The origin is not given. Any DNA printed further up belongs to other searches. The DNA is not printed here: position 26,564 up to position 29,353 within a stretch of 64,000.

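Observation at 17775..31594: Two paralogous two-gene modules (large SGNH/SASA-like protein + beta-helix/LamG protein) bracketing manC and an acetyltransferase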

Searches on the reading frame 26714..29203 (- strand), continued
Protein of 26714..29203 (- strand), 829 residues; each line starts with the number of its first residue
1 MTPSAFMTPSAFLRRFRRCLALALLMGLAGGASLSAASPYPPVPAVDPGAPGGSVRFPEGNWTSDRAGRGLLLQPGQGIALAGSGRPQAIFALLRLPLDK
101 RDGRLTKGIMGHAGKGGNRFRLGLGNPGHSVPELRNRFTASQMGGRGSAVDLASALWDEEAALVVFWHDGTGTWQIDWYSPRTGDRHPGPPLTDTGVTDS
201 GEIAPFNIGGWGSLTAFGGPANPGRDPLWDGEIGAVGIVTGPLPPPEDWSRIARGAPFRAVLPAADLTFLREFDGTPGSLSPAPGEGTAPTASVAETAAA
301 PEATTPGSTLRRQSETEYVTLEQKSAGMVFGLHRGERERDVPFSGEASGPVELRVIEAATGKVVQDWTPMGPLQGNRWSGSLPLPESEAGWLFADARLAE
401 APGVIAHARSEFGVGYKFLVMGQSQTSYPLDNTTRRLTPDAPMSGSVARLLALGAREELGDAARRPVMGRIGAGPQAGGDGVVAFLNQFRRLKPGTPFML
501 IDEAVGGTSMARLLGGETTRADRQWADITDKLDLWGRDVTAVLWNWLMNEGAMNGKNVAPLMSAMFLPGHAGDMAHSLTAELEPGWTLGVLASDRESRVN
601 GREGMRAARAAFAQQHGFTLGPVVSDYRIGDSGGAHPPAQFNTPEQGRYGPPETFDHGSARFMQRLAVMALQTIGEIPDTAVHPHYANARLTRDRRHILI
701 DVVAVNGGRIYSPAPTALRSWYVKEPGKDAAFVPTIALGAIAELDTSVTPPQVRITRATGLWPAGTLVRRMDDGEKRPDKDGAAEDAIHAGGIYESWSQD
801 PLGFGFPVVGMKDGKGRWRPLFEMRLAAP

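Call 81: search_protein_families(library=phrogs, proteins=[L012:28-1476:+, L012:1476-1919:+, L012:2126-3115:+, L012:3310-3741:+, L012:3773-4168:+, L012:4554-5222:+, L012:6105-10325:+], max_evalue=0.001)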
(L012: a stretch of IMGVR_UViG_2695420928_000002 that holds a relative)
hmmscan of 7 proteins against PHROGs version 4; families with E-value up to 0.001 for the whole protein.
L012:28-1476:+ (482 aa): 18 families
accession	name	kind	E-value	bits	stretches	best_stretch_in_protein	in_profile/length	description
phrog_28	-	tail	2.3e-30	106.9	1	3-480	521-771/1228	tail length tape measure protein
phrog_991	-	tail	1.8e-19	69.9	1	18-414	546-875/1966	tail length tape measure protein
phrog_5690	-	unknown function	2.6e-18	67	1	23-277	412-647/907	-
phrog_17727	-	tail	1.1e-14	55.3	1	2-106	97-201/443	tail length tape measure protein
phrog_1535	-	tail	3.2e-13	49.7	1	53-365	763-996/1152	tail length tape measure protein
phrog_1272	-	tail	6.3e-13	48.4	2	21-279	518-705/1606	tail length tape measure protein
phrog_4200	-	tail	1.1e-12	48.3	1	179-345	191-358/732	tail length tape measure protein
phrog_58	-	tail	1.1e-09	38.3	1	52-356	567-955/1544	tail length tape measure protein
phrog_8125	-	tail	5.6e-08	33.3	1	158-370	294-493/578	tail length tape measure protein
phrog_305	-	tail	3.6e-07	30.2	1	52-359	431-664/1001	tail length tape measure protein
phrog_1538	-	tail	1.5e-06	28.2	1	382-431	703-759/811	tail length tape measure protein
phrog_1533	-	tail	7.5e-06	24.7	1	21-250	512-683/1688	tail length tape measure protein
phrog_1293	-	tail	2e-05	23.6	1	26-219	454-627/1424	tail length tape measure protein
phrog_30701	-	unknown function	0.00012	22.9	1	386-427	110-153/188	-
phrog_32669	-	unknown function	0.00012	21.1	1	260-414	791-944/1054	-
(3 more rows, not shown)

L012:1476-1919:+ (147 aa): 4 families
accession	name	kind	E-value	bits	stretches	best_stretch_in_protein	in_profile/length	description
phrog_76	-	tail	1e-30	108.4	1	2-135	26-156/272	tail protein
phrog_788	-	tail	1.9e-07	32.1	1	8-133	4-126/297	tail protein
phrog_4094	-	unknown function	1.5e-05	25.6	1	48-131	195-276/281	-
phrog_27169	-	unknown function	0.00057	21.3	1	86-133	2-46/78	-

L012:2126-3115:+ (329 aa): 4 families
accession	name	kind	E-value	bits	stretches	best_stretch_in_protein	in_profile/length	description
phrog_52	-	tail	2.4e-85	288.8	1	3-326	193-512/677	tail protein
phrog_4456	-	unknown function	1.6e-12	48.3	1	3-106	18-122/126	-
phrog_12925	-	tail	5.2e-11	43.7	1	139-235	10-105/227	tail protein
phrog_20686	-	unknown function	0.00043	21.5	1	253-323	27-99/135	-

L012:3310-3741:+ (143 aa): 15 families
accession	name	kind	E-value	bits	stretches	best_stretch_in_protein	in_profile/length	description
phrog_19200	-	head and packaging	1.8e-14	54.7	1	10-85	14-90/268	virion structural protein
phrog_697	-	head and packaging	1.9e-13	49.7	1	7-54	4-51/2079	structural protein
phrog_6049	-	tail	1.7e-10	41.9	1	17-74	20-77/337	tail fiber protein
phrog_31660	-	tail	2.1e-09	38.5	1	8-54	10-56/182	tail fiber protein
phrog_19976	-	tail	3e-09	37.7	1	6-56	8-62/256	tail assembly protein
phrog_27786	-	tail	2.3e-08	34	1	14-54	13-53/729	tail spike protein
phrog_33904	-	tail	2.7e-08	33.9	1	11-54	7-50/542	tail fiber protein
phrog_24754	-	tail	3.3e-07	31.4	1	3-57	3-56/202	tail fiber protein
phrog_21562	-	tail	5.4e-06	26.7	1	1-58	1-57/324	tail protein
phrog_38417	-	other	1.8e-05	25.2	1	16-53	12-49/312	hyaluronidase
phrog_11419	-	tail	2.5e-05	23.2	1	14-55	104-145/1063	tail fiber protein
phrog_24580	-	tail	2.9e-05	24.3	1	9-55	5-51/292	tail fiber protein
phrog_23595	-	tail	0.0001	22.3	1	16-60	13-57/440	minor tail protein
phrog_16032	-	unknown function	0.00028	21.4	1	6-88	8-86/331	-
phrog_1560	-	unknown function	0.00049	21.6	1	117-139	37-59/63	-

L012:3773-4168:+ (131 aa): 2 families
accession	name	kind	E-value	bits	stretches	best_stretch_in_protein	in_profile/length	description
phrog_13918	-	unknown function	3.6e-05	24.7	1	47-120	12-88/108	-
phrog_2359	-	lysis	0.00084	20.1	0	46-123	14-89/110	holin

L012:4554-5222:+ (222 aa): 4 families
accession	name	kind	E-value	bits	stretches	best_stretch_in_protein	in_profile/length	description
phrog_1259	-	tail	1.2e-25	90.4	1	60-214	984-1145/1179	baseplate hub subunit and tail lysozyme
phrog_2649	-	lysis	4e-10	41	1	5-64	184-242/261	endolysin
phrog_1493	-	lysis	5.6e-09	36.7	1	5-68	250-316/394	endolysin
phrog_1224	-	head and packaging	2.1e-06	28.3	1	4-62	12-69/438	endolysin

L012:6105-10325:+ (1406 aa): 0 families

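Call 85: find_homologous_proteins(query=L011:7135-8553:-, max_evalue=1e-10)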
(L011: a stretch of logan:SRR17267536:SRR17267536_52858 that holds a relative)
Query L011:7135-8553:- (472 aa): 8000 proteins with E <= 1e-10 among 8000 candidates; the best 120 are listed.
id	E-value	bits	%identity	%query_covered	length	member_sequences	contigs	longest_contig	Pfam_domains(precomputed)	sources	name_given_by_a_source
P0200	0.0e+0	1088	100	100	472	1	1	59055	PF03629.25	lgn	-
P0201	2.7e-165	569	64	78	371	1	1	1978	PF03629.25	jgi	jgi:sialate O-acetylesterase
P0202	2.3e-141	490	48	98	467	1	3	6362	PF03629.25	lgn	-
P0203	2.4e-141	490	50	98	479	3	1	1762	PF03629.25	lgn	-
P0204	1.0e-137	478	46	100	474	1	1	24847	PF03629.25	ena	-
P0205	1.1e-137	478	49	98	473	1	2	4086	PF03629.25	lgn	-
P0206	1.6e-137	477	47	98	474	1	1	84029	PF03629.25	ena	-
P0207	3.7e-136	473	46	98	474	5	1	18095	PF03629.25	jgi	-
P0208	9.5e-136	471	45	99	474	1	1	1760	PF03629.25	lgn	-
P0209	1.1e-135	471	45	98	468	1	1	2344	PF03629.25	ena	-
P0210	2.4e-135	470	47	99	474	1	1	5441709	PF03629.25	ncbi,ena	-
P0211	4.1e-135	469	45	98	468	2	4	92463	PF03629.25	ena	-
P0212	4.4e-135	469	47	100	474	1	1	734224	PF03629.25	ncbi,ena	-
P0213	6.5e-135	468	47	95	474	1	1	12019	PF03629.25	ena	-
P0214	1.1e-134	468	45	98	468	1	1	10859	PF03629.25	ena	-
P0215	1.2e-134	468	45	98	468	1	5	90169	PF03629.25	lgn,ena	-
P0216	1.3e-134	468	46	98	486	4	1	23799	PF03629.25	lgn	-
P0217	2.1e-134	467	46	98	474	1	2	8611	PF03629.25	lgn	-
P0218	2.1e-134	467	48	98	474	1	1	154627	PF03629.25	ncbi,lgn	-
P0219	2.3e-134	467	47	96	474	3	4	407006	PF03629.25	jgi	jgi:sialate O-acetylesterase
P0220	2.3e-134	467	46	96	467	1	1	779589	PF03629.25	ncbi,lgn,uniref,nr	ncbi:sialate O-acetylesterase [Arenibacter echinorum]|uniref:Sialate O-acetylesterase n=1 Tax=Arenib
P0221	2.3e-134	467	47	98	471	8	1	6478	PF03629.25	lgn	-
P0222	3.0e-134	466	48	94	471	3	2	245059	PF03629.25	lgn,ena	-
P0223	3.9e-134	466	49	99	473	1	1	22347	PF03629.25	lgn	-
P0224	5.4e-134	465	45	99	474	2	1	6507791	PF03629.25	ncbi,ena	-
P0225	6.1e-134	465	47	95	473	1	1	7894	PF03629.25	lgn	-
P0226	6.8e-134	465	44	98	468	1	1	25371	PF03629.25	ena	-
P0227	8.1e-134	465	47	95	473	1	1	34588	PF03629.25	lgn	-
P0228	8.9e-134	465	46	98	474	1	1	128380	PF03629.25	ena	-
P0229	9.6e-134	465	46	98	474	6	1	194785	PF03629.25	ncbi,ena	-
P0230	1.1e-133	464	46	100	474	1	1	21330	PF03629.25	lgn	-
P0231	1.1e-133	464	46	99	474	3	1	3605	PF03629.25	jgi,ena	-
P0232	1.3e-133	464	45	99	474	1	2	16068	PF03629.25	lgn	-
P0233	1.6e-133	464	45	98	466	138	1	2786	PF03629.25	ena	-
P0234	1.7e-133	464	44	98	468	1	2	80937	PF03629.25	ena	-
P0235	1.8e-133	464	47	98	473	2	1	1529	PF03629.25,PF17936.8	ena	-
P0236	2.0e-133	464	46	99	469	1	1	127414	PF03629.25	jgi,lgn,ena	-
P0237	2.0e-133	464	44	98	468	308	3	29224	PF03629.25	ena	-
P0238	2.0e-133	464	44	99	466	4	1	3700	PF03629.25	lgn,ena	-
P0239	2.2e-133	463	47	97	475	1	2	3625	PF03629.25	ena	-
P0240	2.4e-133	463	46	98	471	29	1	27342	PF03629.25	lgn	-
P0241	2.6e-133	463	46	98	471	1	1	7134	PF03629.25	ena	-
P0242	2.6e-133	463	47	98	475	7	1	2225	PF03629.25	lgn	-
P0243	3.1e-133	463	47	98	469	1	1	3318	PF03629.25,PF19077.7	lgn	-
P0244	3.1e-133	463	46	99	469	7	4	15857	PF03629.25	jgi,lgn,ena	-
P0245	3.6e-133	463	47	98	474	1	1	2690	PF03629.25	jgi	jgi:sialate O-acetylesterase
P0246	3.7e-133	463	48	95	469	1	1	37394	PF03629.25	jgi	jgi:sialate O-acetylesterase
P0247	4.0e-133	463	46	98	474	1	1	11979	PF03629.25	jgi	jgi:sialate O-acetylesterase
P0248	4.1e-133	463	44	98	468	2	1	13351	PF03629.25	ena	-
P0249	4.2e-133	463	47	98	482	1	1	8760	PF03629.25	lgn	-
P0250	4.2e-133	463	45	98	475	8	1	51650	PF03629.25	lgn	-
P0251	4.3e-133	462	45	99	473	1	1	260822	PF03629.25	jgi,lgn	jgi:sialate O-acetylesterase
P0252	4.3e-133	462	44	98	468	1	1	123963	PF03629.25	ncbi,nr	ncbi:sialate O-acetylesterase [Flavobacteriaceae bacterium]|nr:sialate O-acetylesterase [Flavobacter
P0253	4.6e-133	462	45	98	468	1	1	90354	PF03629.25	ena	-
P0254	4.6e-133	462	46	96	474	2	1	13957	PF03629.25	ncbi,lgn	ncbi:MAG TPA: sialate O-acetylesterase [Pelobium sp.]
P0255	5.0e-133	462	47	100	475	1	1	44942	PF03629.25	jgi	jgi:sialate O-acetylesterase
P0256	5.1e-133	462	45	97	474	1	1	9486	PF03629.25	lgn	-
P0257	5.4e-133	462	48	100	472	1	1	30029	PF03629.25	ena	-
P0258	5.4e-133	462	45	99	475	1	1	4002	PF03629.25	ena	-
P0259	5.9e-133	462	45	99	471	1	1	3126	PF03629.25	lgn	-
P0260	6.0e-133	462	47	98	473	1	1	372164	PF03629.25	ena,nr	nr:sialate O-acetylesterase [uncultured Pedobacter sp.]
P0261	6.3e-133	462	45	99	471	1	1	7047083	PF03629.25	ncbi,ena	-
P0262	6.8e-133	462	47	96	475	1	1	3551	PF03629.25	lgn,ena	-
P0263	8.2e-133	462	45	100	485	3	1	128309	PF03629.25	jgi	jgi:sialate O-acetylesterase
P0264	8.2e-133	462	45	99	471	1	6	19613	PF03629.25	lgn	-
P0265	9.5e-133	461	44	98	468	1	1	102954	PF03629.25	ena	-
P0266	9.6e-133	461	45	99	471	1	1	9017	PF03629.25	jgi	jgi:sialate O-acetylesterase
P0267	1.0e-132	461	46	95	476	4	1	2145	PF03629.25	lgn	-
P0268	1.1e-132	461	46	99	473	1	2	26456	PF03629.25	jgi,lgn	jgi:sialate O-acetylesterase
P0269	1.1e-132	461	46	98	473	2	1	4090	PF03629.25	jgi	jgi:sialate O-acetylesterase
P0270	1.1e-132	461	46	100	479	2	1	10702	PF03629.25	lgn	-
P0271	1.2e-132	461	47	99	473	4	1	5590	PF03629.25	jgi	jgi:sialate O-acetylesterase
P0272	1.2e-132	461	48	96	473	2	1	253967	PF03629.25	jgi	jgi:sialate O-acetylesterase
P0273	1.3e-132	461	46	99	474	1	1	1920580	PF03629.25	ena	-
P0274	1.3e-132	461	46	100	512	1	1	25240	PF03629.25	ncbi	-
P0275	1.3e-132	461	46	95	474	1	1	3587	PF03629.25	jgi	-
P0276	1.4e-132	461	44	98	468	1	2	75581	PF03629.25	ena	-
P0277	1.4e-132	461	45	98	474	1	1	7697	PF03629.25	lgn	-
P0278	1.5e-132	461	46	98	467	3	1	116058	PF03629.25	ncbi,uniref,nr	ncbi:sialate O-acetylesterase [Arenibacter arenosicollis]|uniref:sialate O-acetylesterase n=1 Tax=Ar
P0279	1.6e-132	461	46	99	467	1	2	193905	PF03629.25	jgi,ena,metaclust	metaclust:\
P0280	1.7e-132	461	45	99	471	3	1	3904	PF03629.25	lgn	-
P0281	1.7e-132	460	47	96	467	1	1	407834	PF03629.25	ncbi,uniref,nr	ncbi:sialate O-acetylesterase [Arenibacter algicola]|uniref:sialate O-acetylesterase n=1 Tax=Areniba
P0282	1.7e-132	460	47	98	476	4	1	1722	PF03629.25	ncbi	-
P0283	2.2e-132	460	46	97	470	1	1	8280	PF03629.25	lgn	-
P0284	2.4e-132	460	45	98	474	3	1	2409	PF03629.25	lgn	-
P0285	2.4e-132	460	46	97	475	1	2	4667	PF03629.25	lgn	-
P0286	2.5e-132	460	47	98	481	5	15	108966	PF03629.25,PF17936.8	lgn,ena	-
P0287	2.9e-132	460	45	94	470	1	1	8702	PF03629.25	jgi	jgi:sialate O-acetylesterase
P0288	3.0e-132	460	46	98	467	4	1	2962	PF03629.25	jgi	jgi:sialate O-acetylesterase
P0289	3.9e-132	459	46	98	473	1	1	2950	PF03629.25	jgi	-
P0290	4.3e-132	459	46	98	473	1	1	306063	PF03629.25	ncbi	-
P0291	4.5e-132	459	46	97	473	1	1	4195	PF03629.25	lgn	-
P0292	5.1e-132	459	46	100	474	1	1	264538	PF03629.25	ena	-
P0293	5.2e-132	459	46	97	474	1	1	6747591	PF03629.25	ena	-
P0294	5.6e-132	459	45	99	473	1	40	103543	PF03629.25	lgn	-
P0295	5.6e-132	459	47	98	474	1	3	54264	PF03629.25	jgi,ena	-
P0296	5.7e-132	459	45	99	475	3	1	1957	PF03629.25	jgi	jgi:sialate O-acetylesterase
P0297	7.6e-132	458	48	98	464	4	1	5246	PF03629.25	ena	-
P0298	8.1e-132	458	46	99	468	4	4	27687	PF03629.25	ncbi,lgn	-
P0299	8.4e-132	458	46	100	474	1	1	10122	PF03629.25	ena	-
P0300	8.5e-132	458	46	97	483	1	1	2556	PF03629.25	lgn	-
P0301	8.7e-132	458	45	98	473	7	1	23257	PF03629.25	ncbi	-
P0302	9.5e-132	458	46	95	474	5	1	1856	PF03629.25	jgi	-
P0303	9.9e-132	458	47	98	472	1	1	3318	PF03629.25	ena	-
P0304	1.0e-131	458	46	100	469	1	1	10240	PF03629.25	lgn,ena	-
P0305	1.3e-131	458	45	100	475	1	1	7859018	PF03629.25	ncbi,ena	-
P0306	1.3e-131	458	45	99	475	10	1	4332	PF03629.25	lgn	-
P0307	1.6e-131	457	46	99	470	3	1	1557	PF03629.25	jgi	-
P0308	1.8e-131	457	47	97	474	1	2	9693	PF03629.25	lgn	-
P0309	2.3e-131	457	46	98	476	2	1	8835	PF03629.25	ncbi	-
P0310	2.4e-131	457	46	98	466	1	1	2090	PF03629.25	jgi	jgi:sialate O-acetylesterase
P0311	2.5e-131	457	44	98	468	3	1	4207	PF03629.25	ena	-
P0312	2.9e-131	456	46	98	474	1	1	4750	PF03629.25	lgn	-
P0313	2.9e-131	456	46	100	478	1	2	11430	PF03629.25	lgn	-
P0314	3.4e-131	456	46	98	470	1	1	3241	PF03629.25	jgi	-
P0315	3.4e-131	456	45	100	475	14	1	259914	PF03629.25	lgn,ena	-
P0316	3.5e-131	456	46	95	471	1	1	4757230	PF03629.25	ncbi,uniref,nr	ncbi:sialate O-acetylesterase [Parabacteroides sp. Marseille-P3160]|uniref:sialate O-acetylesterase 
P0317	3.6e-131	456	45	99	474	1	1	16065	PF03629.25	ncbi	-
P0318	4.1e-131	456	44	100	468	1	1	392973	PF03629.25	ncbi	ncbi:MAG: sialate O-acetylesterase [Cyclobacteriaceae bacterium]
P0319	4.1e-131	456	44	100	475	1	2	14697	PF03629.25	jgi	jgi:sialate O-acetylesterase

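Call 89: find_encoding_contigs(protein=P0014, flank=10000, max_places=1)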
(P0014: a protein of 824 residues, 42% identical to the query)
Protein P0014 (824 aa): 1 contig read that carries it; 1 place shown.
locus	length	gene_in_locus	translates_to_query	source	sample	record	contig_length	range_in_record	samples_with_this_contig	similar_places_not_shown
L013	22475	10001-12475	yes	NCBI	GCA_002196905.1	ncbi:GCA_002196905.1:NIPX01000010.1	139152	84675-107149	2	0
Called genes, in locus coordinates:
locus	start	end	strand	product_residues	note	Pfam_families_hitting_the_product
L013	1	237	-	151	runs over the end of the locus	-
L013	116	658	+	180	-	PF07690:MFS_1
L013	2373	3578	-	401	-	PF00872:Transposase_mut, PF10551:MULE (weak)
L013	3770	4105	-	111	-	-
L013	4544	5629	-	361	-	PF04055:Radical_SAM, PF13186:SPASM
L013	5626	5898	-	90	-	PF05402:PqqD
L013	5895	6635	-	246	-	PF03070:TENA_THI-4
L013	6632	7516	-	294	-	PF12706:Lactamase_B_2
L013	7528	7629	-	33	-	PF08042:PqqA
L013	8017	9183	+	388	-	-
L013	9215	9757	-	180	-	PF02873:MurB_C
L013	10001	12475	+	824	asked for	-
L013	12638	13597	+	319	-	-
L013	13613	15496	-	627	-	PF01757:Acyl_transf_3, PF19040:SGNH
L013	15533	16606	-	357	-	PF01565:FAD_binding_4, PF02873:MurB_C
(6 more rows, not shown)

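Call 90: find_encoding_contigs(protein=P0017, flank=10000, max_places=1)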
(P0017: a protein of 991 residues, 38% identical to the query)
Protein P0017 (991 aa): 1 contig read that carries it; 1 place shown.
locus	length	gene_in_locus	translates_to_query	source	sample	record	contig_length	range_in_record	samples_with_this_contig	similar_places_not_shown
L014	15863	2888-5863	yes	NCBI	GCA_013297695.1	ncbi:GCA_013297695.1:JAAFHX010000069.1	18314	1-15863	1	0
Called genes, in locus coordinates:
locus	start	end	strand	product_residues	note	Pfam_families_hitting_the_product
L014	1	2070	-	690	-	?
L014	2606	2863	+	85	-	-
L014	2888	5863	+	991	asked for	-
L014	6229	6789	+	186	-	-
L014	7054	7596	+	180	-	-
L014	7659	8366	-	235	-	PF05711:TylF, PF13578:Methyltransf_24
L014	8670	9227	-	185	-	PF00132:Hexapep, PF14602:Hexapep_2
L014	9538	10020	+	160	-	PF00132:Hexapep, PF14602:Hexapep_2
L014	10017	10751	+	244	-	-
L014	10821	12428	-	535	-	-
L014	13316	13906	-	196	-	PF04079:SMC_ScpB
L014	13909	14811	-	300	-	PF07183:DUF1403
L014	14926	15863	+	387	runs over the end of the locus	-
